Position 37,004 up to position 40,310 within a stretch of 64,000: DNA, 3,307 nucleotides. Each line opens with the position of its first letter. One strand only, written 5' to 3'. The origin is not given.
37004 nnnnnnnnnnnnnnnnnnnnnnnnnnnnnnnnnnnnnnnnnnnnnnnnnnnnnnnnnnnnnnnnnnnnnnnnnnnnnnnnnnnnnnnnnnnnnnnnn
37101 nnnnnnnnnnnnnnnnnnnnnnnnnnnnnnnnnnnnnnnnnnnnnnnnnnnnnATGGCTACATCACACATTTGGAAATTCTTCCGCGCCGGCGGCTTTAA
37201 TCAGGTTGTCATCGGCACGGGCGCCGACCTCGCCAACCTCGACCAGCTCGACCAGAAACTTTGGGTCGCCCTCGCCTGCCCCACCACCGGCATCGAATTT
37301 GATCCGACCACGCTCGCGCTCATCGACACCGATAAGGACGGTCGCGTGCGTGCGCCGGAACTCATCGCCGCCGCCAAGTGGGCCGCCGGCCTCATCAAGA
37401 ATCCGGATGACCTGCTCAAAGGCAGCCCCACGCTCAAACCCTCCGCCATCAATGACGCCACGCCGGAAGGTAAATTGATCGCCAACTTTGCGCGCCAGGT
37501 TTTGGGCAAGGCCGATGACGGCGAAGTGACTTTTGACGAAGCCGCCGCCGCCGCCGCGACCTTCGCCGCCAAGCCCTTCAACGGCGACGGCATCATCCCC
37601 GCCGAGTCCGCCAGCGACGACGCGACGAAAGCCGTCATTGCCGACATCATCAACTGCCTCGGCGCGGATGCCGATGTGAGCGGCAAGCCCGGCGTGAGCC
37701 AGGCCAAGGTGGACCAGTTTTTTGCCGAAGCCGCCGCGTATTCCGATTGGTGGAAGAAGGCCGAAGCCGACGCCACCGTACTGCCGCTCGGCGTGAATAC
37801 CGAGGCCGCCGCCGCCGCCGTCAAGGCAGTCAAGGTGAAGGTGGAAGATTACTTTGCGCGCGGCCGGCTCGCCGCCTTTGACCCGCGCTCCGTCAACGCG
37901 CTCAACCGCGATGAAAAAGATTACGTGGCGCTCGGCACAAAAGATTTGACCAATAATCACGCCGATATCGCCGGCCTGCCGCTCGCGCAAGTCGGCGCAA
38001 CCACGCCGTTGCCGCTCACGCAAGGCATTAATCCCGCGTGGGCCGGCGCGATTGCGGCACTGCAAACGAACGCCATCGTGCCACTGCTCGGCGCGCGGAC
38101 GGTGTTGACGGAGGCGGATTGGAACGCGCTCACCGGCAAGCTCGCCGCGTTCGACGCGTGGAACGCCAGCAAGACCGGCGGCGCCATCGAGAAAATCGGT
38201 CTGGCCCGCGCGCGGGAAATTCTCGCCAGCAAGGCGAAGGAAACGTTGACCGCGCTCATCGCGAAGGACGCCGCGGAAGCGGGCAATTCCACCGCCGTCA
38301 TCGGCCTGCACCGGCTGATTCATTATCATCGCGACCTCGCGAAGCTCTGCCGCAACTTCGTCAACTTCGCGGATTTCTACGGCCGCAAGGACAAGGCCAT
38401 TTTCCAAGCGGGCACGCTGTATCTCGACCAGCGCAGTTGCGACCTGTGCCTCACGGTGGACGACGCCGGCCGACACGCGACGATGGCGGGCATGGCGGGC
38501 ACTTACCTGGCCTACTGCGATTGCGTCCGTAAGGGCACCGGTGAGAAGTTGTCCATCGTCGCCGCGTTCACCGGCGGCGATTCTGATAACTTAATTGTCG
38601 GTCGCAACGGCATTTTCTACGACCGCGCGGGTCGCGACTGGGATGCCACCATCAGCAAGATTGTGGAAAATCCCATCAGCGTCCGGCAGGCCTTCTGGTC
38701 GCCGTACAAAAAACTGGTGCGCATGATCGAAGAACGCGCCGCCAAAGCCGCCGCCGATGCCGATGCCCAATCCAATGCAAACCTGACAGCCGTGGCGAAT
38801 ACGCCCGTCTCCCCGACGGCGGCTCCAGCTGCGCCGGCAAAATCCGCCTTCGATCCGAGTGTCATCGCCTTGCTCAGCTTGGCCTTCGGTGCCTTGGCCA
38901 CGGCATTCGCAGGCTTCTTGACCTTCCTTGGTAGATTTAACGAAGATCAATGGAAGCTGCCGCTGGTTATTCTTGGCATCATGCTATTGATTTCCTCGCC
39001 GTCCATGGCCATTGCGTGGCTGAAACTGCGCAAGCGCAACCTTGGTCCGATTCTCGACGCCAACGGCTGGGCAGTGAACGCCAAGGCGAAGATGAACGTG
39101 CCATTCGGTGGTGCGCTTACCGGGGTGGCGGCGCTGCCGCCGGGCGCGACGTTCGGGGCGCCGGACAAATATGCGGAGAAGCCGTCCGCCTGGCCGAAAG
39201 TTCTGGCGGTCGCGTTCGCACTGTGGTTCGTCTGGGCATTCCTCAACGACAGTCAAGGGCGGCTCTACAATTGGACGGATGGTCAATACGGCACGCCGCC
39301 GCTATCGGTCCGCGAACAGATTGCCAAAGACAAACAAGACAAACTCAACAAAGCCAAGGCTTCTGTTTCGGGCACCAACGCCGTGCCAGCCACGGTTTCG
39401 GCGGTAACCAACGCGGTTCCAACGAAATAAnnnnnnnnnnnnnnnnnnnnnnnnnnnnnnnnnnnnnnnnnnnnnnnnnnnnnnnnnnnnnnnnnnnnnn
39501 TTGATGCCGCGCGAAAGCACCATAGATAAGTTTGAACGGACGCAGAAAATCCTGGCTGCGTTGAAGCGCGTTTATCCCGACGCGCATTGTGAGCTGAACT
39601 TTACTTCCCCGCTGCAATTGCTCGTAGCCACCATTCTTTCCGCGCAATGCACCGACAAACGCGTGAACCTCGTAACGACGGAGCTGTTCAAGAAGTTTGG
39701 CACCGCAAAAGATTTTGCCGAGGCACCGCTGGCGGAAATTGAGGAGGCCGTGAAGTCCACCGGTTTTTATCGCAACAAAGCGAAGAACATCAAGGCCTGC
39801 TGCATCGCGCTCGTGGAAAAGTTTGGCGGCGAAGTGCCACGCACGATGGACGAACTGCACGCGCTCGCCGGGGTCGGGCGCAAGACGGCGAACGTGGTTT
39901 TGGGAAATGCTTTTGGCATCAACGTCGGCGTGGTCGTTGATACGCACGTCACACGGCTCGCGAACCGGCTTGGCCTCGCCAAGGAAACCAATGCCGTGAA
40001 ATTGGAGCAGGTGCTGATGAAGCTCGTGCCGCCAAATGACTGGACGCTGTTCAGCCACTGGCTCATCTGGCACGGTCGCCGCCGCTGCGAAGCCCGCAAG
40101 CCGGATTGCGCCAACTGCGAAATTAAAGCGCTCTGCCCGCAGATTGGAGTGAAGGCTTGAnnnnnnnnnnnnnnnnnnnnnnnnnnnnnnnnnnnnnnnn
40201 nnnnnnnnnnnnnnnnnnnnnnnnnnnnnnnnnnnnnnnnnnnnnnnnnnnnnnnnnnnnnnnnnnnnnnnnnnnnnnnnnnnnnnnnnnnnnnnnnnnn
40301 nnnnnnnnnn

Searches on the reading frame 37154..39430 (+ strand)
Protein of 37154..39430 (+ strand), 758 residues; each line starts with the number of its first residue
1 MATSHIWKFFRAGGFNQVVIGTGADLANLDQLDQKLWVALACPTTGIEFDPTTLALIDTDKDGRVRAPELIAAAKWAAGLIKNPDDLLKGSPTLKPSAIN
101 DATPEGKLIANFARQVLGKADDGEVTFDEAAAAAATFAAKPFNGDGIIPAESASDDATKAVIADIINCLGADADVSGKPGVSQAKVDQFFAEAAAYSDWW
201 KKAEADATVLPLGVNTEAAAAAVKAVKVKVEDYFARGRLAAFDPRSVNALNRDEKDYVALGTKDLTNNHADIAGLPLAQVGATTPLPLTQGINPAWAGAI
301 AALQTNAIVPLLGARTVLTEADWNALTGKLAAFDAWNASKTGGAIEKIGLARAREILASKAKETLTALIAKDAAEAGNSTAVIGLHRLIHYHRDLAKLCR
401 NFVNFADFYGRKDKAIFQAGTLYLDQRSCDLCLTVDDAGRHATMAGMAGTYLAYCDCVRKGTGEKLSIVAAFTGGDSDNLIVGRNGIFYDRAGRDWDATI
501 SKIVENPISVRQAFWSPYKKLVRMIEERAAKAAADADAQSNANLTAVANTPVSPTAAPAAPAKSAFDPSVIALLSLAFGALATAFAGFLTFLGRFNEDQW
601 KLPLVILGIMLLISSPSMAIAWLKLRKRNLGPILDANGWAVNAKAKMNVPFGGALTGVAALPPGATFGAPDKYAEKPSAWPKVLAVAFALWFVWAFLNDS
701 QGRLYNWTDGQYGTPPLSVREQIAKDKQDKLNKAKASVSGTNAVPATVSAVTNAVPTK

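Call 11: search_protein_families(library=pfam, proteins=[window:37154-39430:+], max_evalue=0.01)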
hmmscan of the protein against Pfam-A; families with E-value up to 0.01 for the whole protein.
window:37154-39430:+ (758 aa): 0 families

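Call 13: find_related_loci(query=window:37154-39430:+, collection=genome_contigs, flank=4000)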
Query window:37154-39430:+ (758 aa) in genome_contigs; peptide patterns used: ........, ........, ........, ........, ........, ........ (x = any residue, [..] = any of these).
434 stretches matched a pattern; 355 encode a relative of the query (tblastn E <= 1e-3); the best 80 are kept; 80 distinct loci.
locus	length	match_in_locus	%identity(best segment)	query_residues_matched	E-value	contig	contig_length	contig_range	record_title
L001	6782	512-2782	87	1-758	0e+0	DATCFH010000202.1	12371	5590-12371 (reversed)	MAG TPA_asm: Verrucomicrobiia bacterium isolate SMAG_U7775 k141_68149, whole genome shotgun sequence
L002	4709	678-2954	85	1-758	0e+0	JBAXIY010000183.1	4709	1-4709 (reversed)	MAG: Verrucomicrobiia bacterium isolate ELA361 MAG361_187, whole genome shotgun sequence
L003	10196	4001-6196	89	1-732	0e+0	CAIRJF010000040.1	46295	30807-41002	MAG: uncultured Verrucomicrobia subdivision 3 bacterium isolate AM2_bin-1229 genome assembly, contig: bin-1229:40/40, wh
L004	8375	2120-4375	87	4-758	0e+0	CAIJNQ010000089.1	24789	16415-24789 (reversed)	MAG: uncultured Verrucomicrobia subdivision 3 bacterium isolate AM_bin-1889 genome assembly, contig: bin-1889:089/310, w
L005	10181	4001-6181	87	1-727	0e+0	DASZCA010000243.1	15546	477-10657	MAG TPA_asm: Verrucomicrobiia bacterium isolate SMAG_U6430 k141_23713, whole genome shotgun sequence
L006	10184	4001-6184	90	1-728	0e+0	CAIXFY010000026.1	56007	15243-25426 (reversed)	MAG: uncultured Verrucomicrobia subdivision 3 bacterium isolate VK1_bin-0319 genome assembly, contig: bin-0319:26/85, wh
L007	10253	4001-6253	87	1-746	0e+0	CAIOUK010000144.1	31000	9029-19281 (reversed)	MAG: uncultured Verrucomicrobia subdivision 3 bacterium isolate AM-2014-D2_bin-642 genome assembly, contig: bin-642:144/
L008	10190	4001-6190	86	3-732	0e+0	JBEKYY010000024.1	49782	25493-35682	MAG: Verrucomicrobiota bacterium isolate SPRUCE 686 SPRUCE_686_24, whole genome shotgun sequence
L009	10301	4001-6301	81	3-758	0e+0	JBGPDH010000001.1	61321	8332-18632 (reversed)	MAG: Verrucomicrobiia bacterium isolate OBJ_0618_050_29 k141_3352759_length_61321_cov_10.0740, whole genome shotgun sequ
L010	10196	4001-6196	83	3-730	0e+0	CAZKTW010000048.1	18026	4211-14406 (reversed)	MAG TPA_asm: uncultured Bifidobacteriaceae bacterium isolate binchicken_co54_354 genome assembly, contig: NODE_5494_leng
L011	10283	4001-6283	84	3-758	0e+0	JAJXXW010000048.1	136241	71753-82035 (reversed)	MAG: bacterium isolate BP6.bin43 NODE_166_length_136241_cov_4.267805, whole genome shotgun sequence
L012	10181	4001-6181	83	1-730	0e+0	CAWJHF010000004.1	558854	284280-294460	MAG: uncultured Verrucomicrobiae bacterium isolate MFD01231.bin.1.64 genome assembly, contig: contig_14153, whole genome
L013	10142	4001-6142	87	1-717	0e+0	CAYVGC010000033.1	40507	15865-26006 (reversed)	MAG TPA_asm: uncultured Bifidobacteriaceae bacterium isolate binchicken_co3_426 genome assembly, contig: NODE_2849_lengt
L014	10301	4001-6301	80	3-758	0e+0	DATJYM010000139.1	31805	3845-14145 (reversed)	MAG TPA_asm: Candidatus Acidiferrales bacterium isolate SMAG_U15152 k141_1449085, whole genome shotgun sequence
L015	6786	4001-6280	79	4-758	0e+0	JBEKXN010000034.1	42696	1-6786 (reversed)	MAG: Verrucomicrobiota bacterium isolate SPRUCE 652 SPRUCE_652_34, whole genome shotgun sequence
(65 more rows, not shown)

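Call 20: find_encoding_contigs(protein=window:37154-39430:+, flank=3000, max_places=10)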
Protein window:37154-39430:+ (758 aa): no gene with exactly this product is on record in the collection.

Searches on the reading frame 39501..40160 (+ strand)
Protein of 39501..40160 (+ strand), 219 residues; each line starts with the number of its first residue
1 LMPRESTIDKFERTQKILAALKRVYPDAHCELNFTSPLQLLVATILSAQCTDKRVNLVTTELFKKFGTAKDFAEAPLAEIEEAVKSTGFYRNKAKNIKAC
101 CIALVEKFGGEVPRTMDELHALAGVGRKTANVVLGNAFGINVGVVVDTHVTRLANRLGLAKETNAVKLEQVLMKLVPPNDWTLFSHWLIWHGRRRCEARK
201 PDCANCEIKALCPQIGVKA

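Call 11: search_protein_families(library=pfam, proteins=[window:39501-40160:+], max_evalue=0.01)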
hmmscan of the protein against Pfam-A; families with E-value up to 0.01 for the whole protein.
window:39501-40160:+ (219 aa): 3 families
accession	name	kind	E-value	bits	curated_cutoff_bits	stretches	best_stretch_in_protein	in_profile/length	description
PF00730.31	HhH-GPD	-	4.4e-28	98.2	26.2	1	42-178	1-108/108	HhH-GPD superfamily base excision DNA repair protein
PF00633.29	HHH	-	1.7e-07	31.2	24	1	107-134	1-28/30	Helix-hairpin-helix motif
PF22175.2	Ogg-HhH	-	0.0026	17.8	27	1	59-164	38-149/173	8-oxoguanine DNA glycosylase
